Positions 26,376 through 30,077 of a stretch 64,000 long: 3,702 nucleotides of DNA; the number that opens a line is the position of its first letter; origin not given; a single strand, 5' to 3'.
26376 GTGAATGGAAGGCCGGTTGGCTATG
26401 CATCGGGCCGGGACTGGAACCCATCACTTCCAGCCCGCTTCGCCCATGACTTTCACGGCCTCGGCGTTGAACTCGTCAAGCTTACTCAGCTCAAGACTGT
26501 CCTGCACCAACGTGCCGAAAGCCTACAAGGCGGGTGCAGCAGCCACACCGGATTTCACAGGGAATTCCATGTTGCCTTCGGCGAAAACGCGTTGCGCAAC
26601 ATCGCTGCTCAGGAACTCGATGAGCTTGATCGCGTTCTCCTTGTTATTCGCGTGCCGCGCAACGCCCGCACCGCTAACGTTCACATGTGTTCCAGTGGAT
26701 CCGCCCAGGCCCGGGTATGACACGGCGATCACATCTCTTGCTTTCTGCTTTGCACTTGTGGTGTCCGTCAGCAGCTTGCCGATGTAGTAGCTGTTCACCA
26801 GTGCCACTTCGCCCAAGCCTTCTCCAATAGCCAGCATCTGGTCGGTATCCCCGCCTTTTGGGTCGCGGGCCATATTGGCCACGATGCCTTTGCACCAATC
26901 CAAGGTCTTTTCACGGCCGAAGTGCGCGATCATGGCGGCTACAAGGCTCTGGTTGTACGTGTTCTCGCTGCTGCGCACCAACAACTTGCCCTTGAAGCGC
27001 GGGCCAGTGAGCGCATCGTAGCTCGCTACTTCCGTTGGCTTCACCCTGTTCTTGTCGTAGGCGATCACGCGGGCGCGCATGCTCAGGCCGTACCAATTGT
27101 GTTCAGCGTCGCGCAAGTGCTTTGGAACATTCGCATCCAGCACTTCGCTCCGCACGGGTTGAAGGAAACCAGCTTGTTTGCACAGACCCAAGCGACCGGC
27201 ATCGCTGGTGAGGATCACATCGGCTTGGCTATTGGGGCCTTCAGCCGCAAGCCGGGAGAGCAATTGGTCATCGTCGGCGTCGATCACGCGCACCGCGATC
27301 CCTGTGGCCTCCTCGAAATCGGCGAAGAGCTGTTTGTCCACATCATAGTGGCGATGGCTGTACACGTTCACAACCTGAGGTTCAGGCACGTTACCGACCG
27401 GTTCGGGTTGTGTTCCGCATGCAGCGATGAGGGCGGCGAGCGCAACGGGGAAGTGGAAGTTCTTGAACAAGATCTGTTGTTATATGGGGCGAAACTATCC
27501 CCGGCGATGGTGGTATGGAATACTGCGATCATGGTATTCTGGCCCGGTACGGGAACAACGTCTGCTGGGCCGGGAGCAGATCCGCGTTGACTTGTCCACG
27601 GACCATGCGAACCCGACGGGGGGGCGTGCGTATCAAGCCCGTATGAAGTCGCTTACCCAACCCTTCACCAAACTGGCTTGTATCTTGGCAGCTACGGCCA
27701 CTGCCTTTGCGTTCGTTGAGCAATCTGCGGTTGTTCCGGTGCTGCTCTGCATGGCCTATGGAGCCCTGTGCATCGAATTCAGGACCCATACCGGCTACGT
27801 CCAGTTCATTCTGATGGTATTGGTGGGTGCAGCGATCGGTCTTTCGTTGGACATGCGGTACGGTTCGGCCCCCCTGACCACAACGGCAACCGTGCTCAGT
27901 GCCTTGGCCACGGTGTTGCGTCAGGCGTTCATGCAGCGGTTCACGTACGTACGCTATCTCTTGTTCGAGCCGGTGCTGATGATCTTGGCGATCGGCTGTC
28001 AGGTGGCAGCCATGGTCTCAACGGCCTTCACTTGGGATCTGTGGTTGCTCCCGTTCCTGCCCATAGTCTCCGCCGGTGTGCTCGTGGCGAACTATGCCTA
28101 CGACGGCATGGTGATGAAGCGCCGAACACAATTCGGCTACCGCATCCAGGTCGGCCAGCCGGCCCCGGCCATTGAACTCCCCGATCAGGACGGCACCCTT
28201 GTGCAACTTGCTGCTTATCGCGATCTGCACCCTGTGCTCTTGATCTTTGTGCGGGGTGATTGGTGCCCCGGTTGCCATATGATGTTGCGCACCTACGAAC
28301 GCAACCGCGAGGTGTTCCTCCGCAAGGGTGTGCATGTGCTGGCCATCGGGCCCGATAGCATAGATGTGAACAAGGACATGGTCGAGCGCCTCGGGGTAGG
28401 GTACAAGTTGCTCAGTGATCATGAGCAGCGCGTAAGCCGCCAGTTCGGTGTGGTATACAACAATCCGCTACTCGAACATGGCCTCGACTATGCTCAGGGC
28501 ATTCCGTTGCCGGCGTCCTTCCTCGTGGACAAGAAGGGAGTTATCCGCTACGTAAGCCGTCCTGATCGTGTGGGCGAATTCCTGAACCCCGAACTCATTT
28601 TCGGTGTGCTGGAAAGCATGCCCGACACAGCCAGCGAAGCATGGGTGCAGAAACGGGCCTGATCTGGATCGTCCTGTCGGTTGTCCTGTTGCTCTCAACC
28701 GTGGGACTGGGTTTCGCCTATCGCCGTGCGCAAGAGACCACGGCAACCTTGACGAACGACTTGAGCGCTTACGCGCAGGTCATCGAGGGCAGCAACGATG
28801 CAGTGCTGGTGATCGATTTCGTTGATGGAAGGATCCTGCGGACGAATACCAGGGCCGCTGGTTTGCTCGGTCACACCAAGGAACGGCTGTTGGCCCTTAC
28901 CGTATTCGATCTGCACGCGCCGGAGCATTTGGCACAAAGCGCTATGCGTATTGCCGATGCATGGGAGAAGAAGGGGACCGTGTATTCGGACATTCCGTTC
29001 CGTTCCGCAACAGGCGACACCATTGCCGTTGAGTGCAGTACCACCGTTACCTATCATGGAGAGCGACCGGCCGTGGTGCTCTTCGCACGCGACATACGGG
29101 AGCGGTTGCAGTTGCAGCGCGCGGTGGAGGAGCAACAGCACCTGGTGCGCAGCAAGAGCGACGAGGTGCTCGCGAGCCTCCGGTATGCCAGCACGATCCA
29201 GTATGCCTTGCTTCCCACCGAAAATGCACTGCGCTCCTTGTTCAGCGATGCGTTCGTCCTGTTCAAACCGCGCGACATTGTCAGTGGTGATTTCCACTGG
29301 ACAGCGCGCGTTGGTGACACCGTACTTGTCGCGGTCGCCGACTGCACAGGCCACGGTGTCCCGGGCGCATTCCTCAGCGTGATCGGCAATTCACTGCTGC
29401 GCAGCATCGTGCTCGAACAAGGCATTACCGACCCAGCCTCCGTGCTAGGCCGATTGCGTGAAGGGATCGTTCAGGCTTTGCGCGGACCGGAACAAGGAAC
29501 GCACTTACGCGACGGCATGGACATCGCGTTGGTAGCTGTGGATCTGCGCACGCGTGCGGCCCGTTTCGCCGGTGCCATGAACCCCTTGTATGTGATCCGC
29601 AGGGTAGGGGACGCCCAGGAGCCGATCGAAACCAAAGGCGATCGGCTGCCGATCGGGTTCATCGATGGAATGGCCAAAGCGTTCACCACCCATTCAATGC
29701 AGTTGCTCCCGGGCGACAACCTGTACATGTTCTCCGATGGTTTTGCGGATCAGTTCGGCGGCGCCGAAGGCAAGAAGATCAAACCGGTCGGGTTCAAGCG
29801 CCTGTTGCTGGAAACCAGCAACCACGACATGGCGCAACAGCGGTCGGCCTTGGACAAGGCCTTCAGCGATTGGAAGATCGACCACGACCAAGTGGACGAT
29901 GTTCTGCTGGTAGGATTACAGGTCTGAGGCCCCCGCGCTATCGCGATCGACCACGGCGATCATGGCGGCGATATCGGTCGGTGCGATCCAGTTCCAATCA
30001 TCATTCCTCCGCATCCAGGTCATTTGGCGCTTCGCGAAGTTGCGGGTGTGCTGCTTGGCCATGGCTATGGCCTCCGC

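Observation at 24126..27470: Fe(3+)-type ABC importer operon (fbpA-fbpB-fbpC-like) carries three disabling lesions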

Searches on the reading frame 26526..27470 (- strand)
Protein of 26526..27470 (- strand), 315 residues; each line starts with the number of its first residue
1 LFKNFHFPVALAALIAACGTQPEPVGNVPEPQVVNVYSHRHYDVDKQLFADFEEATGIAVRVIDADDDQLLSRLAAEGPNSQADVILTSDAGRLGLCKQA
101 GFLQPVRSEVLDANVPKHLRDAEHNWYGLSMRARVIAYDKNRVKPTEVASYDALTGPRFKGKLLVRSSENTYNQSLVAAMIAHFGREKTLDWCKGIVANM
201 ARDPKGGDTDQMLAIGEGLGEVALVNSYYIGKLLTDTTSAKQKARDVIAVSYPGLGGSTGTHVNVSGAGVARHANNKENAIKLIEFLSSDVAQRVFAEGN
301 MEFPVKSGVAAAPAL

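Call 10: find_related_loci(query=window:26526-27470:-, collection=genome_contigs, flank=10000)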
Query seq(315 aa) (315 aa) in genome_contigs; peptide patterns used: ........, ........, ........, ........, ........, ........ (x = any residue, [..] = any of these).
131 stretches matched a pattern; 12 encode a relative of the query (tblastn E <= 1e-3); 12 distinct loci.
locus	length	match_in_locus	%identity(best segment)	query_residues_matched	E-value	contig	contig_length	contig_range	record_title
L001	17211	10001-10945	85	1-315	0e+0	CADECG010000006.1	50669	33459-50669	MAG: uncultured Bacteroidetes bacterium isolate Bacteroidetes sp. RBC076 genome assembly, contig: MAG076_6, whole genome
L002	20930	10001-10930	79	7-315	2e-165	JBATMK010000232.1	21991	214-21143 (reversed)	MAG: Flavobacteriales bacterium isolate MFD10527_ilm_asm_bin7 k127_223386, whole genome shotgun sequence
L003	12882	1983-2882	69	17-315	2e-136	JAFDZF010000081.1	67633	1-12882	MAG: Bacteroidetes bacterium isolate SZAS-76 CK_MAG-21__81__length-67633, whole genome shotgun sequence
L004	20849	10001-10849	66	32-315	7e-128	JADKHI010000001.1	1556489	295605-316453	MAG: Flavobacteriales bacterium isolate Skiv_18-Q3-R9-52_BAT3C.268 tig00000424-10-15552830, whole genome shotgun sequenc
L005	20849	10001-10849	66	32-315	1e-127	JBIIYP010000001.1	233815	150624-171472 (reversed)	MAG: Flavobacteriales bacterium isolate ME2005-10-10_3300044625_group2_bin128 Rohwer_bin943_scaffold_12_c1, whole genome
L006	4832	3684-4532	66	32-315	4e-128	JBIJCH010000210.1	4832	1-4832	MAG: Flavobacteriales bacterium isolate ME2006-08-18D11_3300042945_group2_bin231 Rohwer_bin944_scaffold_32794_c1, whole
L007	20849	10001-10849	65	32-315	1e-125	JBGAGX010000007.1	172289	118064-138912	MAG: Flavobacteriales bacterium isolate MAG_MBR_H125.12 MBRH125-12_opera_contig_518, whole genome shotgun sequence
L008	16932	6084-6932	64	32-315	3e-123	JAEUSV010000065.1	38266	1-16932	MAG: Flavobacteriales bacterium isolate new MAG-312 k141_1128589, whole genome shotgun sequence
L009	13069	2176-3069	59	18-315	2e-119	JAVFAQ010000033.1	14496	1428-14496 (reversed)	MAG: Flavobacteriales bacterium isolate BF4_95 NODE_13010_length_14496_cov_3.070917_Biofilm4, whole genome shotgun seque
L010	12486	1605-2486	58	20-315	5e-116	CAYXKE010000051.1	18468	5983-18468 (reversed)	MAG TPA_asm: uncultured Chryseobacterium sp. isolate SRP268622_co1_586 genome assembly, contig: NODE_6554_length_18468_c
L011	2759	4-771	63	76-315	9e-109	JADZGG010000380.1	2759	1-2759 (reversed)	MAG: Flavobacteriales bacterium isolate SJ97 c_000001554258, whole genome shotgun sequence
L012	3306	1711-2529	47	32-303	8e-73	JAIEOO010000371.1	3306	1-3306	MAG: Acetobacteraceae bacterium isolate co.spades.DASTOOL.1kb_109 c_000000368242, whole genome shotgun sequence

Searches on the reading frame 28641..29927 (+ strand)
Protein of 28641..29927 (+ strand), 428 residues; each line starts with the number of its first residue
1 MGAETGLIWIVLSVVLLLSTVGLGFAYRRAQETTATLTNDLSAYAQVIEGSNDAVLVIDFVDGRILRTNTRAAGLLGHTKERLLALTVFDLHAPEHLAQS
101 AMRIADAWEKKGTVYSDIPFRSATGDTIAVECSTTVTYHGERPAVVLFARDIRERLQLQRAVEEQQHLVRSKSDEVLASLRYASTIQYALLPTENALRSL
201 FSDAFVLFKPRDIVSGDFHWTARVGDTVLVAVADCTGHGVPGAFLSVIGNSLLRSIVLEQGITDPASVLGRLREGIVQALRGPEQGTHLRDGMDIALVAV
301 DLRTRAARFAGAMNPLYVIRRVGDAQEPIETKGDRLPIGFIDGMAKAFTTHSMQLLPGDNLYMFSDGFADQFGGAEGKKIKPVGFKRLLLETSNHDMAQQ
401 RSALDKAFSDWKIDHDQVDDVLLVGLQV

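Call 25: find_encoding_contigs(protein=window:28641-29927:+, flank=10000, max_places=10)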
Protein window:28641-29927:+ (428 aa): no gene with exactly this product is on record in the collection.
